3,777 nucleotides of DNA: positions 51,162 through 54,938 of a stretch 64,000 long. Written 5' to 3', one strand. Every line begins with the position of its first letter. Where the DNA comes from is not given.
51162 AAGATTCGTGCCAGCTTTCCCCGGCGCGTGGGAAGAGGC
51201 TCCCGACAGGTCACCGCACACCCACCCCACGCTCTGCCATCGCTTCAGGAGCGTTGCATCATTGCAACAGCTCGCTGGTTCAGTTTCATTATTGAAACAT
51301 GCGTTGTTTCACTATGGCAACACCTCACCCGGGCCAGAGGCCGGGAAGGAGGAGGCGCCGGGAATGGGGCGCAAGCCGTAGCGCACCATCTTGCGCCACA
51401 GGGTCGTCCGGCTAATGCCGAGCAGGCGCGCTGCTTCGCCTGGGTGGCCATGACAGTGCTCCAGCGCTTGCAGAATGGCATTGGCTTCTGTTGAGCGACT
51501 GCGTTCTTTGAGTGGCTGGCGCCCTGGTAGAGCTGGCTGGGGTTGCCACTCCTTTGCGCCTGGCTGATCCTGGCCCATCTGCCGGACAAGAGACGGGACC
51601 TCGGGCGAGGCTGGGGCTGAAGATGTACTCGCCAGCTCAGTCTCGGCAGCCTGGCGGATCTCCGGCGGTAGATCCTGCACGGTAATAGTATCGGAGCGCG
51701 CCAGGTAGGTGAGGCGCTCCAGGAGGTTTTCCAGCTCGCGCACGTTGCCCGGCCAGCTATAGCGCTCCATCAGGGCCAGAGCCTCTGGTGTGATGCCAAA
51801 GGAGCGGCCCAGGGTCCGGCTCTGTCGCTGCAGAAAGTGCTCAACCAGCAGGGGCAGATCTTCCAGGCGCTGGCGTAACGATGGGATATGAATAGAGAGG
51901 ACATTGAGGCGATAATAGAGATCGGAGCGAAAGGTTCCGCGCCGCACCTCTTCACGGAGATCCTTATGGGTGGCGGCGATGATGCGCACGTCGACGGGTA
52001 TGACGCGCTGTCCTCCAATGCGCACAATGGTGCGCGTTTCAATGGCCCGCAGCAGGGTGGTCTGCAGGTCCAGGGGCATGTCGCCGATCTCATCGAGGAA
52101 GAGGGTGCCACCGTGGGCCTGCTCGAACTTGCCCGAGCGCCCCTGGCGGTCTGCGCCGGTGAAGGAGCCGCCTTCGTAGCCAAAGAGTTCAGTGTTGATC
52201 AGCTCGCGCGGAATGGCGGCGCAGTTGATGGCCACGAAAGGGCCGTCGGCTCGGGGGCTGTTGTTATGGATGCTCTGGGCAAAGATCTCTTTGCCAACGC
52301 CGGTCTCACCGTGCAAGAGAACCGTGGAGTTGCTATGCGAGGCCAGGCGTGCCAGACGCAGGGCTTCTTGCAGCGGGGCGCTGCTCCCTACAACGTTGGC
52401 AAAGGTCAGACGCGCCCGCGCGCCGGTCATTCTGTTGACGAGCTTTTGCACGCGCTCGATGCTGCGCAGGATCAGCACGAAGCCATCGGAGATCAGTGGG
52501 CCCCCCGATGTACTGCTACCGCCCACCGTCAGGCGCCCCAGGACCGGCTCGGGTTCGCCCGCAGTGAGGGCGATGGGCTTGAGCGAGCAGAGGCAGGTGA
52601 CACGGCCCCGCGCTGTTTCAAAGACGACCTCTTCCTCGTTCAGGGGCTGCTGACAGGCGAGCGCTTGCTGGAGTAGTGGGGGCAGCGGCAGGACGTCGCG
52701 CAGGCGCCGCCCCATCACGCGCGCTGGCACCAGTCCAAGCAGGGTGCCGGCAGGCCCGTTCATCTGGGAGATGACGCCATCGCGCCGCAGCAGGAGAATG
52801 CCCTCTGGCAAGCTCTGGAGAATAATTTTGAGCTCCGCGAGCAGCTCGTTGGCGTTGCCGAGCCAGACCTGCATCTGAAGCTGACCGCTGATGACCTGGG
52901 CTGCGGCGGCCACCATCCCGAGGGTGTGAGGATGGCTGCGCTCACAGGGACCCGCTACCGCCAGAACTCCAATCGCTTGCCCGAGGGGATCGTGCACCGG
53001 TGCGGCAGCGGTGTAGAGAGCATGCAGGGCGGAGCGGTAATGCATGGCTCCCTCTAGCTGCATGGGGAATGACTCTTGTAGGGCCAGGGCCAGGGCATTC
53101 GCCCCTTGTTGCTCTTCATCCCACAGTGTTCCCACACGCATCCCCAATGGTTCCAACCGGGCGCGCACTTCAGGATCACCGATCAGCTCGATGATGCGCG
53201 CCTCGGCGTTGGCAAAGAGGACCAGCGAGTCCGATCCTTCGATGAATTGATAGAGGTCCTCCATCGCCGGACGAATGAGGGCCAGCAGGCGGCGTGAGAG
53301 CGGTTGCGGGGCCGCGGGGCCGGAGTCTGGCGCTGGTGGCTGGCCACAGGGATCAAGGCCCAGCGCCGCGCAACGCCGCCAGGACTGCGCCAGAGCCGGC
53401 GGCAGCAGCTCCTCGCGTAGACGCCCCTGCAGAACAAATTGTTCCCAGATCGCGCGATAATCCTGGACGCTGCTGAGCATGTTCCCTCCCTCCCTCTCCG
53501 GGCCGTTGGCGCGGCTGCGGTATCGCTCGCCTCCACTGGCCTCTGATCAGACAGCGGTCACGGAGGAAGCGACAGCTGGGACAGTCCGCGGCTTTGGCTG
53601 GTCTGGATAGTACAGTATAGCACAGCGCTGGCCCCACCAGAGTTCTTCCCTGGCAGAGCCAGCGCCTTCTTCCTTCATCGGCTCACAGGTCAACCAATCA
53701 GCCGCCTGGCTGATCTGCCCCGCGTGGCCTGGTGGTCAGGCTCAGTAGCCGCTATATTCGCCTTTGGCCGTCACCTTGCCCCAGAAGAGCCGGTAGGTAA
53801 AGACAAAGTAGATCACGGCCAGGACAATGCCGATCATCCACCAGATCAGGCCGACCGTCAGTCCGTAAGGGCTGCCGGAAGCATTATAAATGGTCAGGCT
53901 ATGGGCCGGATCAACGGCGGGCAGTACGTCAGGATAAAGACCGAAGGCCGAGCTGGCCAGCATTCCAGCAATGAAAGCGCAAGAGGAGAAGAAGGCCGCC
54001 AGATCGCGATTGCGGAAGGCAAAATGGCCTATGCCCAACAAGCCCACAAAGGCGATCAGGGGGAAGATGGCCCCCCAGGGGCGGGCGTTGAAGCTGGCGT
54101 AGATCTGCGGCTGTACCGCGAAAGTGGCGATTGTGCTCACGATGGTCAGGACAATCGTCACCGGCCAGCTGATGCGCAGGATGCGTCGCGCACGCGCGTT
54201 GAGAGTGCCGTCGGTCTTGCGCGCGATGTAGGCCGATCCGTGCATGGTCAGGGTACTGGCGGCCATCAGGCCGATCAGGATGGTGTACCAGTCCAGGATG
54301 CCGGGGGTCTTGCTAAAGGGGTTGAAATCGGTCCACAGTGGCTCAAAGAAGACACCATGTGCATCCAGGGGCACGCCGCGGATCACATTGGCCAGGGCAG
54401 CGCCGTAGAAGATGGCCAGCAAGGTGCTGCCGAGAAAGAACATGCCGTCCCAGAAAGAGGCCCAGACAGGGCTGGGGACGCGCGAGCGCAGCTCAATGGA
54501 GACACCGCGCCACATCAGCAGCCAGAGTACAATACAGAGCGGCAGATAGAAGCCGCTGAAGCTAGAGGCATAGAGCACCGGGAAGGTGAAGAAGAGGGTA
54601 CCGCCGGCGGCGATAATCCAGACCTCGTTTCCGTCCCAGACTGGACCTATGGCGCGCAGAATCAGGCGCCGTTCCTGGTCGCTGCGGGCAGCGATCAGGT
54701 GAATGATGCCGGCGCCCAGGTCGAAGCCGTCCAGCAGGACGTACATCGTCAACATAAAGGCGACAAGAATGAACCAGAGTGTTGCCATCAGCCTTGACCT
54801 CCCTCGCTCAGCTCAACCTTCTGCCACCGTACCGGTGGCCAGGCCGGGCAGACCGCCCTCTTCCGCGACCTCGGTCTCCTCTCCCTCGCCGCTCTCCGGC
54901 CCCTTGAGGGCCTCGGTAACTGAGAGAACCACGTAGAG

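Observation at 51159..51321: Textbook sigma-54 promoter plus three inverted-repeat upstream sites in front of the dihydroxyacetone kinase operon, next to its enhancer-binding activator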

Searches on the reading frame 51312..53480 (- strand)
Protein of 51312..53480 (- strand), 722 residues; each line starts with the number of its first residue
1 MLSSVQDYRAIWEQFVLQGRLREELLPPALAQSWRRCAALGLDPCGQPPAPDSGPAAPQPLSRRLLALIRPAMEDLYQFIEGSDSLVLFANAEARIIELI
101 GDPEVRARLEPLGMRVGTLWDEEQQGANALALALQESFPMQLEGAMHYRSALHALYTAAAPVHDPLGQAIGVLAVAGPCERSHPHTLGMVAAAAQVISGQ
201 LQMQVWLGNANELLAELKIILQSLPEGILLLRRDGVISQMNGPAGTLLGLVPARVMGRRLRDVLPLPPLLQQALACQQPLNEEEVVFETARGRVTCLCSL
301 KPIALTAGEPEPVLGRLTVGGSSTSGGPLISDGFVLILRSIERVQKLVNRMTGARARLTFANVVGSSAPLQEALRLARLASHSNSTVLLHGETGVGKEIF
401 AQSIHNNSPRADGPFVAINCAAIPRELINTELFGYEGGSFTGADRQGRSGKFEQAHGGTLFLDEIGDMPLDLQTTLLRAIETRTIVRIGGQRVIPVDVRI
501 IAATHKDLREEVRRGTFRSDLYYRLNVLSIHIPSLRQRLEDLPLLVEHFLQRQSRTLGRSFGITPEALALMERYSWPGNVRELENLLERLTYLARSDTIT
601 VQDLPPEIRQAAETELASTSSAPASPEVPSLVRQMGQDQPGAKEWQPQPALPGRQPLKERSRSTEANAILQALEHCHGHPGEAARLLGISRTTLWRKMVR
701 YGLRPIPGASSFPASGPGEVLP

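Call 3: search_protein_families(library=pfam, proteins=[window:51312-53480:-])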
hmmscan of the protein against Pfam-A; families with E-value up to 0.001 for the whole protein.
window:51312-53480:- (722 aa): 9 families
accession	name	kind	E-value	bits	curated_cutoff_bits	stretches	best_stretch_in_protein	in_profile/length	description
PF00158.32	Sigma54_activat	-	9e-69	230.9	20.2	1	364-531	2-168/168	Sigma-54 interaction domain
PF25601.1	AAA_lid_14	-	2.1e-27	95.2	27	1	536-617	1-83/87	AAA+ ATPase lid domain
PF14532.12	Sigma54_activ_2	-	7.8e-20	72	25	1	364-535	1-138/138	Sigma-54 interaction domain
PF02954.25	HTH_8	-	5.6e-14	52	22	1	664-701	5-42/42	Bacterial regulatory protein, Fis family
PF00989.32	PAS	-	2.9e-10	40.6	22.6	1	217-298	3-90/113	PAS fold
PF08448.16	PAS_4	-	1.3e-08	35.5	23.1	1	221-315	1-100/110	PAS fold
PF01078.27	Mg_chelatase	-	7e-06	26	20.3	0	440-504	90-156/207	Magnesium chelatase, subunit ChlI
PF18024.7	HTH_50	-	6.8e-05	22.9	27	1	657-703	4-49/50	Helix-turn-helix domain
PF07728.20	AAA_5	-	0.00016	22.1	22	1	387-506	2-123/139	AAA domain (dynein-related subfamily)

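Call 7: find_encoding_contigs(protein=window:51312-53480:-, flank=10000, max_places=6)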
Protein window:51312-53480:- (722 aa): no gene with exactly this product is on record in the collection.

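Call 9: find_homologous_proteins(query=window:51312-53480:-, max_evalue=1e-30)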
Query window:51312-53480:- (722 aa): 7965 proteins with E <= 1e-30 among 8000 candidates; the best 120 are listed.
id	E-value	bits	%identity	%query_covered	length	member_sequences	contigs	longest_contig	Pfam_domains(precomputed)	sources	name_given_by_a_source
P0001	0.0e+0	1499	94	100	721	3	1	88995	PF00158.33,PF25601.2,PF02954.26,PF08448.17,PF00989.32,PF14532.13,PF26965.1,PF01078.28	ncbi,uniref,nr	ncbi:sigma-54-dependent Fis family transcriptional regulator [Thermogemmatispora onikobensis]|uniref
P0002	0.0e+0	1460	92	100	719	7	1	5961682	PF00158.33,PF25601.2,PF02954.26,PF08448.17,PF00989.32,PF14532.13,PF26965.1,PF01078.28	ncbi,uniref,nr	ncbi:sigma-54-dependent Fis family transcriptional regulator [Thermogemmatispora tikiterensis]|unire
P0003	0.0e+0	1348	85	100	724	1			PF00158.33,PF25601.2,PF02954.26,PF08448.17,PF00989.32,PF14532.13,PF26965.1,PF01078.28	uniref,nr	uniref:Sigma-54-dependent Fis family transcriptional regulator n=1 Tax=Thermogemmatispora argillosa 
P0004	0.0e+0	1334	86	100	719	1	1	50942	PF00158.33,PF25601.2,PF02954.26,PF08448.17,PF00989.32,PF14532.13,PF26965.1,PF01078.28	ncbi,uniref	ncbi:sigma-54-dependent Fis family transcriptional regulator [Thermogemmatispora sp.]|uniref:sigma-5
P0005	0.0e+0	1329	85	100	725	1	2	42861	PF00158.33,PF25601.2,PF01590.33,PF02954.26,PF08448.17,PF00989.32,PF14532.13,PF26965.1,PF01078.28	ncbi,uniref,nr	ncbi:sigma-54-dependent Fis family transcriptional regulator [Thermogemmatispora sp.]|uniref:sigma-5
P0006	0.0e+0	1123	75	97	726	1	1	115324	PF00158.33,PF25601.2,PF01590.33,PF02954.26,PF08448.17,PF00989.32,PF14532.13,PF07728.21,PF26965.1,PF01078.28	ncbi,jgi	jgi:transcriptional regulator of acetoin/glycerol metabolism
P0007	0.0e+0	1049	70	97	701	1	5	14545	PF00158.33,PF25601.2,PF01590.33,PF02954.26,PF08448.17,PF00989.32,PF14532.13,PF26965.1,PF01078.28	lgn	-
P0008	0.0e+0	1030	68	98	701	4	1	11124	PF13426.14,PF00158.33,PF25601.2,PF01590.33,PF02954.26,PF08448.17,PF00989.32,PF14532.13,PF26965.1,PF01078.28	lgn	-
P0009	0.0e+0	1029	68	97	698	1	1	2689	PF00158.33,PF25601.2,PF01590.33,PF02954.26,PF00989.32,PF14532.13,PF26965.1,PF01078.28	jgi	jgi:transcriptional regulator of acetoin/glycerol metabolism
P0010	0.0e+0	1027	67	97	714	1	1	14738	PF13426.14,PF00158.33,PF25601.2,PF01590.33,PF02954.26,PF08448.17,PF00989.32,PF14532.13,PF26965.1,PF01078.28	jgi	jgi:sigma-54 dependent transcriptional regulator, acetoin dehydrogenase operon transcriptional activ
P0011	0.0e+0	1027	67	97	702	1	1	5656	PF00158.33,PF25601.2,PF01590.33,PF02954.26,PF08448.17,PF00989.32,PF14532.13,PF26965.1,PF01078.28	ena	-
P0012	0.0e+0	1027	67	97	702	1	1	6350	PF13426.14,PF00158.33,PF25601.2,PF01590.33,PF02954.26,PF08448.17,PF00989.32,PF14532.13,PF26965.1,PF01078.28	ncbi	-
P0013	0.0e+0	1026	67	97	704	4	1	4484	PF00158.33,PF25601.2,PF01590.33,PF02954.26,PF08448.17,PF00989.32,PF14532.13,PF26965.1,PF01078.28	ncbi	-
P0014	0.0e+0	1026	67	97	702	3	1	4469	PF00158.33,PF25601.2,PF01590.33,PF02954.26,PF08448.17,PF00989.32,PF14532.13,PF26965.1,PF01078.28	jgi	-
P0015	0.0e+0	1025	67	97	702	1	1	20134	PF13426.14,PF00158.33,PF25601.2,PF01590.33,PF02954.26,PF08448.17,PF00989.32,PF14532.13,PF26965.1,PF01078.28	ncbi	-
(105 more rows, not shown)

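Call 13: find_related_loci(query=A1, collection=genome_contigs, flank=6000)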
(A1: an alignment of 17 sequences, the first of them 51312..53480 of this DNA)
Query A1 (722 aa) in genome_contigs; peptide patterns used: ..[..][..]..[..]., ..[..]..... (x = any residue, [..] = any of these).
159 stretches matched a pattern; 37 encode a relative of the query (tblastn E <= 1e-3); 37 distinct loci.
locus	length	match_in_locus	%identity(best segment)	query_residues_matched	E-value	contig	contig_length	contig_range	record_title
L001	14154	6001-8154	92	1-722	0e+0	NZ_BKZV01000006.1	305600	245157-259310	Thermogemmatispora aurantia strain A1-2 sequence06, whole genome shotgun sequence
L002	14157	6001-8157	92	1-722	0e+0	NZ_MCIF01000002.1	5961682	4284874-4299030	Thermogemmatispora tikiterensis strain T81 A4R35_scaffold00002, whole genome shotgun sequence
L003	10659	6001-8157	92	1-722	0e+0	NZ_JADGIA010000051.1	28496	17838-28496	MAG: Thermogemmatispora sp. isolate HOG59 NODE_775_length_28496_cov_31.311019, whole genome shotgun sequence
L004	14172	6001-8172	85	1-722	0e+0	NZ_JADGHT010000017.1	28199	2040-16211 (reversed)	MAG: Thermogemmatispora sp. isolate HOG45 NODE_792_length_28199_cov_14.945872, whole genome shotgun sequence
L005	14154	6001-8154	86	1-722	0e+0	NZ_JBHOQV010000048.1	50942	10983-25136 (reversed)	MAG: Thermogemmatispora sp. isolate A0_34 coassembly_Ak141_626979, whole genome shotgun sequence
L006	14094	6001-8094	75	3-704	0e+0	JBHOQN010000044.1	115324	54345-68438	MAG: Ktedonobacteraceae bacterium isolate A0_13 coassembly_Ak141_32319, whole genome shotgun sequence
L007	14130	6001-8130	66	1-703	0e+0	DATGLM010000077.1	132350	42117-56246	MAG TPA_asm: Ktedonobacteraceae bacterium isolate SMAG_U9886 k141_155086, whole genome shotgun sequence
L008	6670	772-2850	65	5-705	0e+0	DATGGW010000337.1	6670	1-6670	MAG TPA_asm: Ktedonobacteraceae bacterium isolate SMAG_U9764 k141_1761741, whole genome shotgun sequence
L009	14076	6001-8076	66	1-703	0e+0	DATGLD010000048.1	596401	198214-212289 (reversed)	MAG TPA_asm: Ktedonobacteraceae bacterium isolate SMAG_U9877 k141_445744, whole genome shotgun sequence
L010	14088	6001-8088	66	1-704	0e+0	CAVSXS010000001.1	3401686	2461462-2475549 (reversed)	MAG: uncultured Chloroflexia bacterium isolate MFD05705.bin.1.31 genome assembly, contig: contig_15059, whole genome sho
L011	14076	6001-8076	66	6-703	0e+0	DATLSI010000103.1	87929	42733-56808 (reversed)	MAG TPA_asm: Ktedonobacteraceae bacterium isolate SMAG_U13926 k141_666529, whole genome shotgun sequence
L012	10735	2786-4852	66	5-704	0e+0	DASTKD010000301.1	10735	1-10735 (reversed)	MAG TPA_asm: Ktedonobacteraceae bacterium isolate SMAG_U1932 k141_1297718, whole genome shotgun sequence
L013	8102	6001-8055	65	1-705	0e+0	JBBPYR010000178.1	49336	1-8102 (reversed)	MAG: Ktedonobacterales bacterium isolate bin.194 bin.194_S3Ck141_448799_length_49336_cov_24.0555, whole genome shotgun s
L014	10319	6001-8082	64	6-707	0e+0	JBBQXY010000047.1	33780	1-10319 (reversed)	MAG: Ktedonobacterales bacterium isolate Co_metawrap_2139 Cmw_2139_k141_5165358_length_33780_cov_9.9979, whole genome sh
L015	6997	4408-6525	64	1-717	0e+0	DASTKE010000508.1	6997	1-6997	MAG TPA_asm: Ktedonobacteraceae bacterium isolate SMAG_U1933 k141_1294589, whole genome shotgun sequence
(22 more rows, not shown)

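Call 17: search_protein_families(library=ncbifam, proteins=[window:51312-53480:-])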
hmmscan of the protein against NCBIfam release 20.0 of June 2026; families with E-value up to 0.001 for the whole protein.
window:51312-53480:- (722 aa): 28 families (the best 25 are shown)
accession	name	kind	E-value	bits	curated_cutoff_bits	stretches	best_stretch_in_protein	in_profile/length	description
NF008485.2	PRK11388.1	equivalog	8.5e-143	477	551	3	333-620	305-587/643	dihydroxyacetone kinase operon transcriptional regulator DhaR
NF041552.1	TF_PrdR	equivalog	1.1e-111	374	795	2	209-618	128-524/577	sigma-54 dependent transcriptional regulator PrdR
TIGR01818.1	ntrC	equivalog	3.9e-107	358.9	558.6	1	334-698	107-460/463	nitrogen regulation protein NR(I)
TIGR01817.1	nifA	equivalog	1.9e-104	350.4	528.85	1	354-690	189-516/534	nif-specific transcriptional activator NifA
TIGR02329.1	propionate_PrpR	equivalog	2.3e-95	320.2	499.2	1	353-698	204-524/526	propionate catabolism operon regulatory protein PrpR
NF038308.1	RNA_repair_RtcR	equivalog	1.2e-94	318.1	650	1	342-697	161-512/530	RNA repair transcriptional activator RtcR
NF008176.1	PRK10923.1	equivalog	5.2e-94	315.5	620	1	332-703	110-468/469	nitrogen regulation protein NR(I)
TIGR02915.1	PEP_resp_reg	equivalog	1.6e-93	314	502.6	1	342-615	120-393/445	PEP-CTERM-box response regulator transcription factor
NF011953.0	PRK15424.1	equivalog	7.4e-93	312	703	1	349-699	207-532/538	propionate catabolism operon regulatory protein PrpR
NF008469.0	PRK11361.1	equivalog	1.9e-91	307.1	714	1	375-705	157-458/461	acetoacetate metabolism transcriptional regulator AtoC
NF003451.0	PRK05022.1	equivalog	5.1e-91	305.9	476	1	357-704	186-511/512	nitric oxide reductase transcriptional regulator NorR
NF007689.0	PRK10365.1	equivalog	7.2e-86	288.7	760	1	362-611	140-389/441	sigma-54-dependent response regulator transcription factor ZraR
NF050807.1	TransRegFlbDCaul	equivalog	1.1e-84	285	750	1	369-702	126-439/454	sigma-54-dependent transcriptional regulator FlbD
NF041906.1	V4R_TF_MobR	exception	2.2e-83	280.6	999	1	350-617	221-489/544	phenol degradation transcriptional regulator MobR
NF041946.1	LuxO_transreg_Vib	equivalog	1.7e-82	277.7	800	1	349-700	121-459/463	quorum-sensing sigma-54 dependent transcriptional regulator LuxO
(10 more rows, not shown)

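Call 26: search_solved_structures(query=window:51312-53480:-, max_evalue=1e-10)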
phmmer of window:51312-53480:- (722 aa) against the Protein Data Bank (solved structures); distinct sequences matched with E-value up to 1e-10: 36.
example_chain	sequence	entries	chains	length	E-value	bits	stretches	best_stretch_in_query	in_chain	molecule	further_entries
1ojl_A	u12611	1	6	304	6.7e-81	275.9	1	362-610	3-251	TRANSCRIPTIONAL REGULATORY PROTEIN ZRAR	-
8p53_C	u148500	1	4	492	2.6e-78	267.3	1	355-703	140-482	Transcriptional regulator FleQ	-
5exx_A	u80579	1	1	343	6.8e-77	262.7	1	353-698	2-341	Transcriptional regulator FleQ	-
9qq6_C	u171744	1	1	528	8e-73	249.2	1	355-600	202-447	Nif-specific regulatory protein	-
5exp_A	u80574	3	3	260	1.7e-72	248.1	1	353-610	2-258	Transcriptional regulator FleQ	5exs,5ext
6j7e_A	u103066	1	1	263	3.6e-72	247.1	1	360-611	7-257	Nitrogen assimilation regulatory protein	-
7ejw_C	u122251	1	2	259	5.5e-72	246.5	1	360-610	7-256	Transcriptional regulator FleQ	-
26jl_A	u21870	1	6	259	5.8e-72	246.4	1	362-609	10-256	Flagellar regulatory protein A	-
8pb9_D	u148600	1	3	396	8.7e-72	245.8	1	355-610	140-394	Transcriptional regulator FleQ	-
6jdi_A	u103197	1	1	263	3.4e-71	243.8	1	360-611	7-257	Nitrogen assimilation regulatory protein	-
6iy8_A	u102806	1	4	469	4.3e-71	243.5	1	364-606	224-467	Positive regulator CapR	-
6jdl_A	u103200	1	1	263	8.8e-71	242.5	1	360-611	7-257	Nitrogen assimilation regulatory protein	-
5ep2_A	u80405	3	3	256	9.9e-67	229.1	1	363-609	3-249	Putative repressor protein luxO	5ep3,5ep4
5ep1_A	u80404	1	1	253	1e-66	229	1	363-609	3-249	Putative repressor protein luxO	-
5ep0_A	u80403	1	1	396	1e-66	229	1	359-609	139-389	Putative repressor protein luxO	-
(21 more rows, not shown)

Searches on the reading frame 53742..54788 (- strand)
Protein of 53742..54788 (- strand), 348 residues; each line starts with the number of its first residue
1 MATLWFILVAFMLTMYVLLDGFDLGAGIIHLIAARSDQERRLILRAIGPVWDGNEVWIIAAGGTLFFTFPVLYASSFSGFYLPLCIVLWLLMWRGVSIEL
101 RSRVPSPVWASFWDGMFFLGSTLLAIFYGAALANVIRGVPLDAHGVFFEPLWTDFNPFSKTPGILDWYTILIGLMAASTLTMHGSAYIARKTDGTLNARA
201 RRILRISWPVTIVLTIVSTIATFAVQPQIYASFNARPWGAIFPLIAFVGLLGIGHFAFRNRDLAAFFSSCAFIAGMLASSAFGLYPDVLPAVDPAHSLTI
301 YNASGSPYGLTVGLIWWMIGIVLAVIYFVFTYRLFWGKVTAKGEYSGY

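Call 17: search_protein_families(library=ncbifam, proteins=[window:53742-54788:-])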
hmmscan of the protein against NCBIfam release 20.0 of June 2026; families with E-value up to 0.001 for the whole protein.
window:53742-54788:- (348 aa): 3 families
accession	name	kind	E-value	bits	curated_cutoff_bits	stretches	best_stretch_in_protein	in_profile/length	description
TIGR00203.1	cydB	equivalog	5.2e-62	210.2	117.3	2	3-220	9-220/378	cytochrome d ubiquinol oxidase subunit II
NF011602.0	PRK15028.1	equivalog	3.4e-42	145.2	681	2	4-207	10-207/378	cytochrome d ubiquinol oxidase subunit II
NF011579.0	PRK15003.1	equivalog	2.5e-41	142.2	718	1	4-218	10-218/379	cytochrome d ubiquinol oxidase subunit II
